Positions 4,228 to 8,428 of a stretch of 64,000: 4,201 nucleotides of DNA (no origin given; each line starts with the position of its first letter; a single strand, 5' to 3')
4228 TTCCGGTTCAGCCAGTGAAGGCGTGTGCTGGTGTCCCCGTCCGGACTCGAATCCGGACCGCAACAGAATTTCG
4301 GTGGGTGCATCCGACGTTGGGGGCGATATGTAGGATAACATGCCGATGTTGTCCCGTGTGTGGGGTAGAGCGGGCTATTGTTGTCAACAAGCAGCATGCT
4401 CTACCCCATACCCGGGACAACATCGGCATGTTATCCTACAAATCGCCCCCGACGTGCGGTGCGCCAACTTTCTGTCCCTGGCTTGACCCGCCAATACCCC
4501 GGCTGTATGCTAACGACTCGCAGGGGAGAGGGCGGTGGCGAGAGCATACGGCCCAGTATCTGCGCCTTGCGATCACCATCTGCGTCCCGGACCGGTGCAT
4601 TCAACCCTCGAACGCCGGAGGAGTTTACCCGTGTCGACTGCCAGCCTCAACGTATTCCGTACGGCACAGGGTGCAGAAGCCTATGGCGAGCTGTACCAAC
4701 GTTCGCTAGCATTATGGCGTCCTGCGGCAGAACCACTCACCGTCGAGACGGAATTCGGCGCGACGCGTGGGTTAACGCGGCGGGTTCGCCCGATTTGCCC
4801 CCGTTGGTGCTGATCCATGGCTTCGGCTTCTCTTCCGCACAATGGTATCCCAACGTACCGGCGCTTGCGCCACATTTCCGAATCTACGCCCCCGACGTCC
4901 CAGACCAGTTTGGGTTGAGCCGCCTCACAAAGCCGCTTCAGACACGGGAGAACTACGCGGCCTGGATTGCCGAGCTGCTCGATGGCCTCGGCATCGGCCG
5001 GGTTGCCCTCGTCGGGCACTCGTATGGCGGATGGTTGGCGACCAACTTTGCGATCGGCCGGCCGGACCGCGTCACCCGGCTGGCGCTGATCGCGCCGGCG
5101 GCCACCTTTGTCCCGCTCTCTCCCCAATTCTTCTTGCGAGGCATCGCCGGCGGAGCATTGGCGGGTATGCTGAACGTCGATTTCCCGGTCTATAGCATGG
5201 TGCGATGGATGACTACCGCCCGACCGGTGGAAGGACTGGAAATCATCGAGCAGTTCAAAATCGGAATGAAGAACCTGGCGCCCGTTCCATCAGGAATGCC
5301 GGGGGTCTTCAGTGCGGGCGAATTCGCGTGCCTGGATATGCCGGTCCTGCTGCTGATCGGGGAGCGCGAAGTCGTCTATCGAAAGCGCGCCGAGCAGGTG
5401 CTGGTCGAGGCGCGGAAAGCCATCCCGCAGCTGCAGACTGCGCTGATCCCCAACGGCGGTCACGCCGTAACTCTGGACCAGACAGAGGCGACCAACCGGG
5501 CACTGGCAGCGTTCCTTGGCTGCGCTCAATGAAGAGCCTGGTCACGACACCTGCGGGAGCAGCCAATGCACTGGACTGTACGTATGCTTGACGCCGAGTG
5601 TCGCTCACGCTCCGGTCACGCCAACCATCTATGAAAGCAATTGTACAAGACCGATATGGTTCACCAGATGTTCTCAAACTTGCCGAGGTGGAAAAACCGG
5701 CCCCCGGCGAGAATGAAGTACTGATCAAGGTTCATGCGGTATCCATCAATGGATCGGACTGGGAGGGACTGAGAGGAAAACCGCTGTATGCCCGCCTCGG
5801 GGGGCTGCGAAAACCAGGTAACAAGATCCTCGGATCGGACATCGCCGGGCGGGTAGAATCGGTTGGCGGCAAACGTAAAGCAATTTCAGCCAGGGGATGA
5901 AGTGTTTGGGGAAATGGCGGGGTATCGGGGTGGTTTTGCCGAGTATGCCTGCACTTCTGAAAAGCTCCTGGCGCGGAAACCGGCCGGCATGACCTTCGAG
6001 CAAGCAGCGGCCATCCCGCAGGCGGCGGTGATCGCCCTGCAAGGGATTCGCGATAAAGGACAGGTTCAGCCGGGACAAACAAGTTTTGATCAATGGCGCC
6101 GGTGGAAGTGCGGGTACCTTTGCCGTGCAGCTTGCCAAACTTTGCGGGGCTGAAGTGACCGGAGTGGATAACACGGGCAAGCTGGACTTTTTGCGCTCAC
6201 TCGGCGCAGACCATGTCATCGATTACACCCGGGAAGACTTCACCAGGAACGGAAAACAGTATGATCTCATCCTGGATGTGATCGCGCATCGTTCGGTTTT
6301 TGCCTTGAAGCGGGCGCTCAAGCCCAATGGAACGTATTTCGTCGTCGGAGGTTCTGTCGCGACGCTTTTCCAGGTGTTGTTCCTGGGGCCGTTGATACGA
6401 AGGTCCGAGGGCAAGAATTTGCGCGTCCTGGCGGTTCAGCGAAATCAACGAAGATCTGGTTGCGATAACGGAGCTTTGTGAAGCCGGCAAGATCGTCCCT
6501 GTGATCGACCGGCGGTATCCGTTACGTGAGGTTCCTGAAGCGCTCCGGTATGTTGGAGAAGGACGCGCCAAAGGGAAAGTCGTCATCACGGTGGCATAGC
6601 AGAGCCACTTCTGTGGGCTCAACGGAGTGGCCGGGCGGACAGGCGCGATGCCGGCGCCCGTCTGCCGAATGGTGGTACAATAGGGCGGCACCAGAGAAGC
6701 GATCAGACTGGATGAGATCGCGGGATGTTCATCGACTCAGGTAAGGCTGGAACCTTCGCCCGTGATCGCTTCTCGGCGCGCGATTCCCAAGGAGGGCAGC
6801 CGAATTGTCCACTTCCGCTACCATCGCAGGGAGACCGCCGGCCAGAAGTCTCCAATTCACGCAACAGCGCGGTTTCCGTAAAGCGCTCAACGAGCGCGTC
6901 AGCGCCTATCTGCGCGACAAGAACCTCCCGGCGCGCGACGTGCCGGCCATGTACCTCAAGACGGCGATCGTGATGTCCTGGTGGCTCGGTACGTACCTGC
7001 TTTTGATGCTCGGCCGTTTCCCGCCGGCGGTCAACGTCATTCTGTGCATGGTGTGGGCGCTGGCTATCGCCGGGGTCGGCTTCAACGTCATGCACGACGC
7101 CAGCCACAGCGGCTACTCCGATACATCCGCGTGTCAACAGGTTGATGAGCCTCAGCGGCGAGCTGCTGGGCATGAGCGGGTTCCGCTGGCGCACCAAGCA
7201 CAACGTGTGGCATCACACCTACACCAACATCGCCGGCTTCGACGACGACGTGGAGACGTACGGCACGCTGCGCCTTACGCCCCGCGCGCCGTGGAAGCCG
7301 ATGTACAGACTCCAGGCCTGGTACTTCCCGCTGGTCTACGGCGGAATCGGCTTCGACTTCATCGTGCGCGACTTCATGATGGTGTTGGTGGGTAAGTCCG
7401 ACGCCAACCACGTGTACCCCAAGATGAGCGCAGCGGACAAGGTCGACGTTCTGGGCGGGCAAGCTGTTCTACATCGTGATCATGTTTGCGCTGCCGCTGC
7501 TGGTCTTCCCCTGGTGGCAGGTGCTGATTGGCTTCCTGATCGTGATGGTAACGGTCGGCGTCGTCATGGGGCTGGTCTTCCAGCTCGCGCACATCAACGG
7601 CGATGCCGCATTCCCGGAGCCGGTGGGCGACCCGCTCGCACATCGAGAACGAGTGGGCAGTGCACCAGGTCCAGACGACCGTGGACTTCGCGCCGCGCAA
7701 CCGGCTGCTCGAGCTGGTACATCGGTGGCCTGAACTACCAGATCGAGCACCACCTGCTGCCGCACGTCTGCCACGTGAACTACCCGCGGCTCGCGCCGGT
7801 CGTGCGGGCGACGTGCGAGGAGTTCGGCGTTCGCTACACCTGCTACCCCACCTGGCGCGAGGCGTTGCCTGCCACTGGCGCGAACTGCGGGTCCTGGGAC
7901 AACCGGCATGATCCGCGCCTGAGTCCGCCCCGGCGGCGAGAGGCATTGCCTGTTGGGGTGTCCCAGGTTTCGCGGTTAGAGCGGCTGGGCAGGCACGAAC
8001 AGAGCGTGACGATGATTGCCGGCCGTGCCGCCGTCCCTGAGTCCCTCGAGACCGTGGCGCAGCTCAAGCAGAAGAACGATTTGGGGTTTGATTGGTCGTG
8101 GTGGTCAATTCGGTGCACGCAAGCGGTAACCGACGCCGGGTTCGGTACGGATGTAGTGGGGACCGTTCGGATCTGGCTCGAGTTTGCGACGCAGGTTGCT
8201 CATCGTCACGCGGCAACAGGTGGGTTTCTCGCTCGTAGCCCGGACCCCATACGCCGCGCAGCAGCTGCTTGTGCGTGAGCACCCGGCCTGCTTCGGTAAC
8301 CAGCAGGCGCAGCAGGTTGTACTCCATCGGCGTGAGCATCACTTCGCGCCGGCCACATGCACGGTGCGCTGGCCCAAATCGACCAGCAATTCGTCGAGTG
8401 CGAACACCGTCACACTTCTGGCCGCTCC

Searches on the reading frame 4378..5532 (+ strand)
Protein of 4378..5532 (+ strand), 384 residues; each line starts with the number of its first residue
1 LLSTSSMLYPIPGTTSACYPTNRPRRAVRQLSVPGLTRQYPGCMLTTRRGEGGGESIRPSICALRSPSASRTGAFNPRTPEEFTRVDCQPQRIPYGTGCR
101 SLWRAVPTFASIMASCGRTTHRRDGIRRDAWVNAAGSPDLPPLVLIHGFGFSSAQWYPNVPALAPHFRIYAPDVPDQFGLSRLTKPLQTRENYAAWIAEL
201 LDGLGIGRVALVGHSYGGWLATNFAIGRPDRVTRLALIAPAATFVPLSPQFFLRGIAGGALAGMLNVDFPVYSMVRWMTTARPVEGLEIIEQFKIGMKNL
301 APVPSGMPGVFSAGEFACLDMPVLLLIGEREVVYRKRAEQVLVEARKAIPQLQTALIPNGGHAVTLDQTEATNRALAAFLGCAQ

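Call 30: search_protein_families(library=pfam, proteins=[window:4378-5532:+])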
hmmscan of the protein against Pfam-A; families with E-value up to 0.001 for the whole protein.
window:4378-5532:+ (384 aa): 3 families
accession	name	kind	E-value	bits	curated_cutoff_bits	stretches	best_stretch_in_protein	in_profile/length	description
PF12697.13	Abhydrolase_6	-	4.6e-23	83.4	26.3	1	143-374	1-216/217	Alpha/beta hydrolase family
PF00561.26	Abhydrolase_1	-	2.9e-22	80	25.8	1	141-249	1-105/245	alpha/beta hydrolase fold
PF12146.15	Hydrolase_4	-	3.5e-08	33.5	27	1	208-245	77-114/239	Serine aminopeptidase, S33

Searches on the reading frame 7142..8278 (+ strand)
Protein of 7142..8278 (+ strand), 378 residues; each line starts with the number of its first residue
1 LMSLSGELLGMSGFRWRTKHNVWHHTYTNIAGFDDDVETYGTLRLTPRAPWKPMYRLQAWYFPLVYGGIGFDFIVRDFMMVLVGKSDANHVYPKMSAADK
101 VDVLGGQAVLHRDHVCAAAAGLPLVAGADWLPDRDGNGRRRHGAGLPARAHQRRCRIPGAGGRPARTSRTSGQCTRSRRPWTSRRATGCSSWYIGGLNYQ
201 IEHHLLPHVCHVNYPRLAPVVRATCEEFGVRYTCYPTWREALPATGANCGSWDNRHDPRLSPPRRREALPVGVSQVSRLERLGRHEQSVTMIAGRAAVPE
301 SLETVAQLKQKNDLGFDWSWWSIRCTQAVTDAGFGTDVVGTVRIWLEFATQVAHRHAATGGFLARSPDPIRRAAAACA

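Call 30: search_protein_families(library=pfam, proteins=[window:7142-8278:+])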
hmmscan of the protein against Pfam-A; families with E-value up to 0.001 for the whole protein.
window:7142-8278:+ (378 aa): 1 family
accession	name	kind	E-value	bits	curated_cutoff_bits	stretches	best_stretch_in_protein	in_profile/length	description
PF00487.30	FA_desaturase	-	1.6e-18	67.9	29.7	2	182-235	201-252/253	Fatty acid desaturase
